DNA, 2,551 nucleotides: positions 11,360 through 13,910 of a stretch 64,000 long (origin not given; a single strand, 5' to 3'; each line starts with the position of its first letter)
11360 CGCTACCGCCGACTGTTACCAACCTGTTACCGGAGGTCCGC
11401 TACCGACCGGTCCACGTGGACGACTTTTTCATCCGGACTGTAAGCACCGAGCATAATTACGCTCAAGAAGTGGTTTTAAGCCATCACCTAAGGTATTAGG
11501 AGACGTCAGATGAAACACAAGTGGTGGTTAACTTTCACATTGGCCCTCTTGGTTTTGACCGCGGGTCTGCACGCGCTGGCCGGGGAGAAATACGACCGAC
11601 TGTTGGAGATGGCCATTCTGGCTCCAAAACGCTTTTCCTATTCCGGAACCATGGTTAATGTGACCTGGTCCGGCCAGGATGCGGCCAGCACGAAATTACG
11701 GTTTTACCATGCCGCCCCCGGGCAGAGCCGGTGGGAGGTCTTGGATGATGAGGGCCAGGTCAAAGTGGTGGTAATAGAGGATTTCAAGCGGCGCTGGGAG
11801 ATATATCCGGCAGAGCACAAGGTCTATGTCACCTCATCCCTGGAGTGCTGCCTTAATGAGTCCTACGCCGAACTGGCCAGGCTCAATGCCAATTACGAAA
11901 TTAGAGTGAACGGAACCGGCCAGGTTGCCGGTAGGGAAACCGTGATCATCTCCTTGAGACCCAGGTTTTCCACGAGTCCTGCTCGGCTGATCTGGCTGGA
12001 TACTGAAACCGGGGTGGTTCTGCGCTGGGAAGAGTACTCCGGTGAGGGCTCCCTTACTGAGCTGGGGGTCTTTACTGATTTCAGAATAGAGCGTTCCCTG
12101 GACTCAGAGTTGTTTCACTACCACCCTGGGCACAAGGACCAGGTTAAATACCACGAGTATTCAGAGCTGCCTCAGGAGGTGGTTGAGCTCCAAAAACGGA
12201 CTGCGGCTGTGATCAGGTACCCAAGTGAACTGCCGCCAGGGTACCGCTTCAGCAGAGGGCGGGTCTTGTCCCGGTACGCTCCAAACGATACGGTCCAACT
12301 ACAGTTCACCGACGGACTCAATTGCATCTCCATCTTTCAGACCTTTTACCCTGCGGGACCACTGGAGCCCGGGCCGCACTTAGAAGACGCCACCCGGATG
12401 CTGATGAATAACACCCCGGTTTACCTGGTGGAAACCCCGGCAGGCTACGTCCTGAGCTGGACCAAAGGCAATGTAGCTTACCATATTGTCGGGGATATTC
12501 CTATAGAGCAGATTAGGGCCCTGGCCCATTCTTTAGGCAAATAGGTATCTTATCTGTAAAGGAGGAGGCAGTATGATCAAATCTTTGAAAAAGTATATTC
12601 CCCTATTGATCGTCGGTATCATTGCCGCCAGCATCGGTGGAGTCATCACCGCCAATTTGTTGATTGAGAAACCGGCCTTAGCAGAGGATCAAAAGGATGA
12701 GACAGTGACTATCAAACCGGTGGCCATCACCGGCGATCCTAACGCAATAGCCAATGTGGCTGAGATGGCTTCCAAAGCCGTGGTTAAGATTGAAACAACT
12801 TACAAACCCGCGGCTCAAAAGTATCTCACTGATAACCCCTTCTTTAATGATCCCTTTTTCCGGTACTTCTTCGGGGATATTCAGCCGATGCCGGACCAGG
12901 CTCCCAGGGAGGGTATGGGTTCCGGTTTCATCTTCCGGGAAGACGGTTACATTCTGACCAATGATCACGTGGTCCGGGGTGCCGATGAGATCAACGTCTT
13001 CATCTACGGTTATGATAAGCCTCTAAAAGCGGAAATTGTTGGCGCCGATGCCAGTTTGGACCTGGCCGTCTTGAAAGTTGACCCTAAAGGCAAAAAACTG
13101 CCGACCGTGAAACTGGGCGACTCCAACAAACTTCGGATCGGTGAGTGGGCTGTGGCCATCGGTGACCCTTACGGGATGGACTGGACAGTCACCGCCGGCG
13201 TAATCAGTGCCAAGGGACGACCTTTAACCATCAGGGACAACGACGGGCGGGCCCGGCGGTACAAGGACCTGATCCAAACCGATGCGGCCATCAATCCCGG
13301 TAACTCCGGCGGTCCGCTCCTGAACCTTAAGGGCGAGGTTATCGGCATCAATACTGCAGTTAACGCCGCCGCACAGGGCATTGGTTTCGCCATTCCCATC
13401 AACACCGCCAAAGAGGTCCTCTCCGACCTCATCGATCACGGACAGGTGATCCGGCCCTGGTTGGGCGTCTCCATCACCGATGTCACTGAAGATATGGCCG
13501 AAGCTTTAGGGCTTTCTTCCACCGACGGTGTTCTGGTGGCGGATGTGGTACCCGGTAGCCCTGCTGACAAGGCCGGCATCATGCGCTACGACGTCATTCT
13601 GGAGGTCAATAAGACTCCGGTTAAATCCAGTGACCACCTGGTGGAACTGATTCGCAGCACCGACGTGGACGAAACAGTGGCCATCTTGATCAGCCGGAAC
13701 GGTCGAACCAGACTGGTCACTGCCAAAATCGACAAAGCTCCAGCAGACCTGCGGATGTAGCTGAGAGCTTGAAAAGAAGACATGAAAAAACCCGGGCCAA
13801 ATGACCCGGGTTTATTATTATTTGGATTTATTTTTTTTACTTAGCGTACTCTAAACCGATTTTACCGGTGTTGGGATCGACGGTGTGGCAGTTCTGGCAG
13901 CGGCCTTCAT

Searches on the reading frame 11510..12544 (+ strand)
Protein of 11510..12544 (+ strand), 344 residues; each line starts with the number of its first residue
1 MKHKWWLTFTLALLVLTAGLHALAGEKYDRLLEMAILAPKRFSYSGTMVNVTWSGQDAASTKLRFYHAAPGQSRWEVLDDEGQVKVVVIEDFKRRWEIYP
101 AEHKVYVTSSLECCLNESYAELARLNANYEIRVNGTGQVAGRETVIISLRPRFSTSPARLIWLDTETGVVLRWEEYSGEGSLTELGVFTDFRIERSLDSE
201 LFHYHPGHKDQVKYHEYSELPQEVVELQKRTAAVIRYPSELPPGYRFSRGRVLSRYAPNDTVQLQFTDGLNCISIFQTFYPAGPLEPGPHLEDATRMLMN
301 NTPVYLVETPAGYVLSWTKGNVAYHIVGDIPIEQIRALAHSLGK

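Call 59: search_protein_families(library=pfam, proteins=[window:11510-12544:+], max_evalue=0.001)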
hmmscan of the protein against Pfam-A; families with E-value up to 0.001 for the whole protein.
window:11510-12544:+ (344 aa): 2 families
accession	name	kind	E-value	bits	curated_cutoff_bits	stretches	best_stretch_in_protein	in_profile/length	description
PF03888.20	MucB_RseB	-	2.6e-12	47.1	22.3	1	32-200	6-172/178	MucB/RseB N-terminal domain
PF14285.11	DUF4367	-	0.00053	20.9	22.1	0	298-342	65-110/110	Domain of unknown function (DUF4367)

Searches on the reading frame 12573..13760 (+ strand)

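Call 59: search_protein_families(library=pfam, proteins=[window:12573-13760:+], max_evalue=0.001)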
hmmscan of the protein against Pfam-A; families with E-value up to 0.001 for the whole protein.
window:12573-13760:+ (395 aa): 5 families
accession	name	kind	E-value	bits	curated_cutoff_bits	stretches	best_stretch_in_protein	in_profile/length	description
PF13365.12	Trypsin_2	-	2.7e-35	122.6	27.6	1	116-259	1-144/144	Trypsin-like peptidase domain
PF00089.32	Trypsin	-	6.8e-18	65.7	20.6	1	116-281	27-218/220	Trypsin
PF13180.12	PDZ_2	-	4.1e-16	59.5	27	1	296-385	2-79/80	PDZ domain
PF17820.7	PDZ_6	-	1.3e-10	41.3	27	1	322-374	2-53/54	PDZ domain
PF00595.29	PDZ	-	1.1e-07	32.6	23.2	1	296-363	11-72/81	PDZ domain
